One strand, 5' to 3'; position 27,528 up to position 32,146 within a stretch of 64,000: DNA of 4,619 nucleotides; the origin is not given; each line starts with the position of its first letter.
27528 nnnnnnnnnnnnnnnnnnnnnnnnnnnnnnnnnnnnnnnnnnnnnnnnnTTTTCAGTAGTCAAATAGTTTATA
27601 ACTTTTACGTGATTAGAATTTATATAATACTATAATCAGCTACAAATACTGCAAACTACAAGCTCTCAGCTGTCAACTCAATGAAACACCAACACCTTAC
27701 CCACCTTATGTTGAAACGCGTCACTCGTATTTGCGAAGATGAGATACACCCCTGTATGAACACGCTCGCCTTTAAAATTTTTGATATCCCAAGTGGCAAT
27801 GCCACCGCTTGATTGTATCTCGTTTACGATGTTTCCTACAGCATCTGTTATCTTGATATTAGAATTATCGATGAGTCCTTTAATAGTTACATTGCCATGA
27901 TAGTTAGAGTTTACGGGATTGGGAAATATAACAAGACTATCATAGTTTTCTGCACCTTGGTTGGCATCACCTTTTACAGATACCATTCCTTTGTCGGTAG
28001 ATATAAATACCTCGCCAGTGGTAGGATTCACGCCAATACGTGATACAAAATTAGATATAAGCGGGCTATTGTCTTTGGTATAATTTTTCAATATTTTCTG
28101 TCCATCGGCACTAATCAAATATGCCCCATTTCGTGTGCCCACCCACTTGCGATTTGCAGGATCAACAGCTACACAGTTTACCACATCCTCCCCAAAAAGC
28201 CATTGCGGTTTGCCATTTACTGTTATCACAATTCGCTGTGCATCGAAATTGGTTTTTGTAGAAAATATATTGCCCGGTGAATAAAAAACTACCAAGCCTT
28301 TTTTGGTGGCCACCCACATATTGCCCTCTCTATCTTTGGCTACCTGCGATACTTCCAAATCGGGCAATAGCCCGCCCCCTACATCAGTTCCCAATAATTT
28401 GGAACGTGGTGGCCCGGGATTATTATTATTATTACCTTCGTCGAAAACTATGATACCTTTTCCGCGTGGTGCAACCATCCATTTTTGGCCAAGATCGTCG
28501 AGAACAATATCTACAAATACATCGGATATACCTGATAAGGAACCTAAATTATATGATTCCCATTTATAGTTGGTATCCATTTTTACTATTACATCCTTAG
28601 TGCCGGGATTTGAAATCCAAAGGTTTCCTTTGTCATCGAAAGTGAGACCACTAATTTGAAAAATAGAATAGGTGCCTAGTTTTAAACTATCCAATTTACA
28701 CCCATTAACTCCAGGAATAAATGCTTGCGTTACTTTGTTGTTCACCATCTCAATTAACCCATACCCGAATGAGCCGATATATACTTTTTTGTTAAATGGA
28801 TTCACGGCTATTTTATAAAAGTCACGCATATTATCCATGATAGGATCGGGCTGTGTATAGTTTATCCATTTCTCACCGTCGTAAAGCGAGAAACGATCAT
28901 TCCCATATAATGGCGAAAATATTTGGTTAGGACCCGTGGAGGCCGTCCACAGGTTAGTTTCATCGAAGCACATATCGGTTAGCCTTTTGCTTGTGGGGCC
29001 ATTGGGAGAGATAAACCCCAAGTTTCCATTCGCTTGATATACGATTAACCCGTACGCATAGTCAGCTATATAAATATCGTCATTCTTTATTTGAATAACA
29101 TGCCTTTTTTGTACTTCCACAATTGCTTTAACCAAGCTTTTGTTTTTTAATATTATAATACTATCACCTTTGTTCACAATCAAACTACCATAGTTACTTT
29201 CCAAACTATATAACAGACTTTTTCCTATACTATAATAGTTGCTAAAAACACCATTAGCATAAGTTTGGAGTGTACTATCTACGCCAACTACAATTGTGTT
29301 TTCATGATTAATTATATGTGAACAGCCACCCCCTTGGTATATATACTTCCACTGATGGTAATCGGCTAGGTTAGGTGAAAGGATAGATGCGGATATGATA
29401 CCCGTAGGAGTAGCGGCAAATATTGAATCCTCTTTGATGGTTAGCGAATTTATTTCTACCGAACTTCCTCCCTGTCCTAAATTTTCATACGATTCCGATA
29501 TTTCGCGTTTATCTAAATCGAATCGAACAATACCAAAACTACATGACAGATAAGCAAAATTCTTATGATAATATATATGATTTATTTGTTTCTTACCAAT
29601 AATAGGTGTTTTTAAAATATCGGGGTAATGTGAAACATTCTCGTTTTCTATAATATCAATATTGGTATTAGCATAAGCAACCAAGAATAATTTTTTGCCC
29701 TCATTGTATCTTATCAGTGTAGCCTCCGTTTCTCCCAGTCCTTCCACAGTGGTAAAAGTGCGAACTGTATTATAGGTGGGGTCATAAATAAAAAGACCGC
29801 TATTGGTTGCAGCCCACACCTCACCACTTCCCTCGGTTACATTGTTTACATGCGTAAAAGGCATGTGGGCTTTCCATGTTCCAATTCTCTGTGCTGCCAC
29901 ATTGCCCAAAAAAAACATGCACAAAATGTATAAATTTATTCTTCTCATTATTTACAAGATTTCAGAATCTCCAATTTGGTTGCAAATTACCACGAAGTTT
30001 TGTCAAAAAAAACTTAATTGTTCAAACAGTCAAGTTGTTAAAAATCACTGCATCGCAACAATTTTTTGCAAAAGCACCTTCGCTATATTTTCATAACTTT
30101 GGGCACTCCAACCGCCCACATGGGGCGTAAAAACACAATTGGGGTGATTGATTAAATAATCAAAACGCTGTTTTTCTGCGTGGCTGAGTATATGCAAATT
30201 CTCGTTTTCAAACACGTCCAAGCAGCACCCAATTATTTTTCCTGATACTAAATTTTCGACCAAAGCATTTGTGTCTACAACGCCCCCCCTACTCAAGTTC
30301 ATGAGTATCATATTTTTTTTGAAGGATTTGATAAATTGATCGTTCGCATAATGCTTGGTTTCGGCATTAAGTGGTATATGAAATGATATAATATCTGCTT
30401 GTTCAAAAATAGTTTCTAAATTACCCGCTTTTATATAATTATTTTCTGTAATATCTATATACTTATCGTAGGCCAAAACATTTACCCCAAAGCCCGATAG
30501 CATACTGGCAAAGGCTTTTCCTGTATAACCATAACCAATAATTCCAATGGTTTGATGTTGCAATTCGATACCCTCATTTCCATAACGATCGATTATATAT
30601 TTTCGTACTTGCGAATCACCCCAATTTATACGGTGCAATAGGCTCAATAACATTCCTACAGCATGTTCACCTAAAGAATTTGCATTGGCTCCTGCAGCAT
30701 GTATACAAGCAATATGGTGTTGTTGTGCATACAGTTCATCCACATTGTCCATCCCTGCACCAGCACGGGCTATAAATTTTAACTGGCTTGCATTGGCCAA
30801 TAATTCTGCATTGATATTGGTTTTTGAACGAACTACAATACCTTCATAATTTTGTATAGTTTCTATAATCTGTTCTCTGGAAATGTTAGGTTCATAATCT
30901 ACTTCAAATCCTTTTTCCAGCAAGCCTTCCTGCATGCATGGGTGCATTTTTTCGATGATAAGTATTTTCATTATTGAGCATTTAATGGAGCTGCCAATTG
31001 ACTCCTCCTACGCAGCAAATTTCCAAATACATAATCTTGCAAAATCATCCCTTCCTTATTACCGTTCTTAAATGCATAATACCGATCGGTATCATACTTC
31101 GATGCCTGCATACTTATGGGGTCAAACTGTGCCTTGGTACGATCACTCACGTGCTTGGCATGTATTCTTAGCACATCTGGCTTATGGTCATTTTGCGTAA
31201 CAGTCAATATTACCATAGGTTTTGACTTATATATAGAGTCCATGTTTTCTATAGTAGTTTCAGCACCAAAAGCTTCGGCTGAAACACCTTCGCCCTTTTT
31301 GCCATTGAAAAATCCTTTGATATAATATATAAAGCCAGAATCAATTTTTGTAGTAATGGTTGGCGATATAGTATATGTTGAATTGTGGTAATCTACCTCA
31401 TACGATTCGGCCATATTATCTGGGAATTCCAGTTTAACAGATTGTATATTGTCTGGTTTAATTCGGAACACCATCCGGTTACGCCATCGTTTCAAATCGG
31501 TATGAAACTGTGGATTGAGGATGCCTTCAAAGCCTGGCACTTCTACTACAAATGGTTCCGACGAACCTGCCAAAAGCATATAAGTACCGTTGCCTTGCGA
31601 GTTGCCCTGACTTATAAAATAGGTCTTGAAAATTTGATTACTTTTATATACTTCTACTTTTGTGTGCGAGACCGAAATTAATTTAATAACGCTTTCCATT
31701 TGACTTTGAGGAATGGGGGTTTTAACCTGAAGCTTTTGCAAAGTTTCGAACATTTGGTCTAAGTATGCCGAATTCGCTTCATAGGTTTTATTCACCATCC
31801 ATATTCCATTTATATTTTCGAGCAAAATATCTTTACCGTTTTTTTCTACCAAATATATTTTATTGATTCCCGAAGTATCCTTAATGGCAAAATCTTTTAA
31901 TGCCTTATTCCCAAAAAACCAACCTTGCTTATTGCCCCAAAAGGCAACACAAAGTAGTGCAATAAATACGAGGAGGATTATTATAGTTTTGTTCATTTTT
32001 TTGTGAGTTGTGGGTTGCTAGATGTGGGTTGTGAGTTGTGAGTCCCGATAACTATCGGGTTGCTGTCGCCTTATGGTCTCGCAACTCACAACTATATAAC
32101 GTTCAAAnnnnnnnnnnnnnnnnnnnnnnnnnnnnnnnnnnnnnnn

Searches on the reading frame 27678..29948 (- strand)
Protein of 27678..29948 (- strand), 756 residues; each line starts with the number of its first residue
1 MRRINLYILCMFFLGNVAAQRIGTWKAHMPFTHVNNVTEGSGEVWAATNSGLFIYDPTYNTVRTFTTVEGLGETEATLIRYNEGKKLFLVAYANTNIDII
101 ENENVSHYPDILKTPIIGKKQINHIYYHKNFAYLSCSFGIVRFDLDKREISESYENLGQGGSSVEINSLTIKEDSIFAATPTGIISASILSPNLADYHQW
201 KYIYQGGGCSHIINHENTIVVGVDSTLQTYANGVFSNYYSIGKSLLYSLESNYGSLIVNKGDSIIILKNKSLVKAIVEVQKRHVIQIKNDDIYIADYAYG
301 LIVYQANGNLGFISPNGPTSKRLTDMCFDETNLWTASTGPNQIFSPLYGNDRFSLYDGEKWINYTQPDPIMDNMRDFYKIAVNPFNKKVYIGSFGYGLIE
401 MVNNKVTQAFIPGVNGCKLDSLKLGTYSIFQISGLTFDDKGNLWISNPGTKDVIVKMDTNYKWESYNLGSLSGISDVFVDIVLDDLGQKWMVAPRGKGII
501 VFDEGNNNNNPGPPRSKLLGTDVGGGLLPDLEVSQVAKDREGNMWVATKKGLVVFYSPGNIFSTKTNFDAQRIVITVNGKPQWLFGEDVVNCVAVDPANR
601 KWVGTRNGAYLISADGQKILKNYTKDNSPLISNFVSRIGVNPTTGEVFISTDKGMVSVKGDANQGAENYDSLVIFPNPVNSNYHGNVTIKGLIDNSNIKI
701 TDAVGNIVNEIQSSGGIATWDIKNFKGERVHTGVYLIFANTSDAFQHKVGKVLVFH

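Call 72: search_protein_families(library=pfam, proteins=[window:27678-29948:-])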
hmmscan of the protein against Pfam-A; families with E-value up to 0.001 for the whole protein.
window:27678-29948:- (756 aa): 2 families
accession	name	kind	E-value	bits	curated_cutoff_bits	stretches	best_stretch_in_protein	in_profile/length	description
PF21544.3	PorZ_N_b_propeller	-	2e-33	116.3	27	1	44-201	1-154/154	TSS9, PorZ, N-terminal beta-propeller domain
PF07494.17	Reg_prop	-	1.1e-09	37.7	20.4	0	528-549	2-23/24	Two component regulator propeller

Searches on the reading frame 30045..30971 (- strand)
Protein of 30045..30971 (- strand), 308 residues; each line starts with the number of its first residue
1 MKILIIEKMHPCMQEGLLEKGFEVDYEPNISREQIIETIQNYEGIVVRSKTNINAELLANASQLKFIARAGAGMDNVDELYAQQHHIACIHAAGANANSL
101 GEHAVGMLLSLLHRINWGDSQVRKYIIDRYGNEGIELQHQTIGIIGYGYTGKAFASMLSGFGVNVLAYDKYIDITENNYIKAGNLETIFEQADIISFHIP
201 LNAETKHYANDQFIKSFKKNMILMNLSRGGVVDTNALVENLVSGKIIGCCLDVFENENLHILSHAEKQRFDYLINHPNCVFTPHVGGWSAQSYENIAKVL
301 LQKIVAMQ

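Call 73: search_protein_families(library=pfam, proteins=[window:30045-30971:-])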
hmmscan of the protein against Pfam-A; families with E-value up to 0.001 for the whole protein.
window:30045-30971:- (308 aa): 4 families
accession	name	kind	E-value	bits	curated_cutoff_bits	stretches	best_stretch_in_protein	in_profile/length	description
PF02826.25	2-Hacid_dh_C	-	2.8e-46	157.6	25.1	1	105-286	1-178/178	D-isomer specific 2-hydroxyacid dehydrogenase, NAD binding domain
PF00389.36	2-Hacid_dh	-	3e-25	88.9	24.6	1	3-306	1-122/134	D-isomer specific 2-hydroxyacid dehydrogenase, catalytic domain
PF07991.19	KARI_N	-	1.5e-06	28.4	20.6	1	137-221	2-89/165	Acetohydroxy acid isomeroreductase, NADPH-binding domain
PF03446.21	NAD_binding_2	-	0.00025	21.6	21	1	141-241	1-107/161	NAD binding domain of 6-phosphogluconate dehydrogenase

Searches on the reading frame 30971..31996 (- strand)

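Call 73: search_protein_families(library=pfam, proteins=[window:30971-31996:-])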
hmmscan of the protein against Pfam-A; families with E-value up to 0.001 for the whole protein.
window:30971-31996:- (341 aa): 1 family
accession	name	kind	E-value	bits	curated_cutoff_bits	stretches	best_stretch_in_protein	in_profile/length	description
PF14238.11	DUF4340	-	5.8e-06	27.1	25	1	70-209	7-137/183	Domain of unknown function (DUF4340)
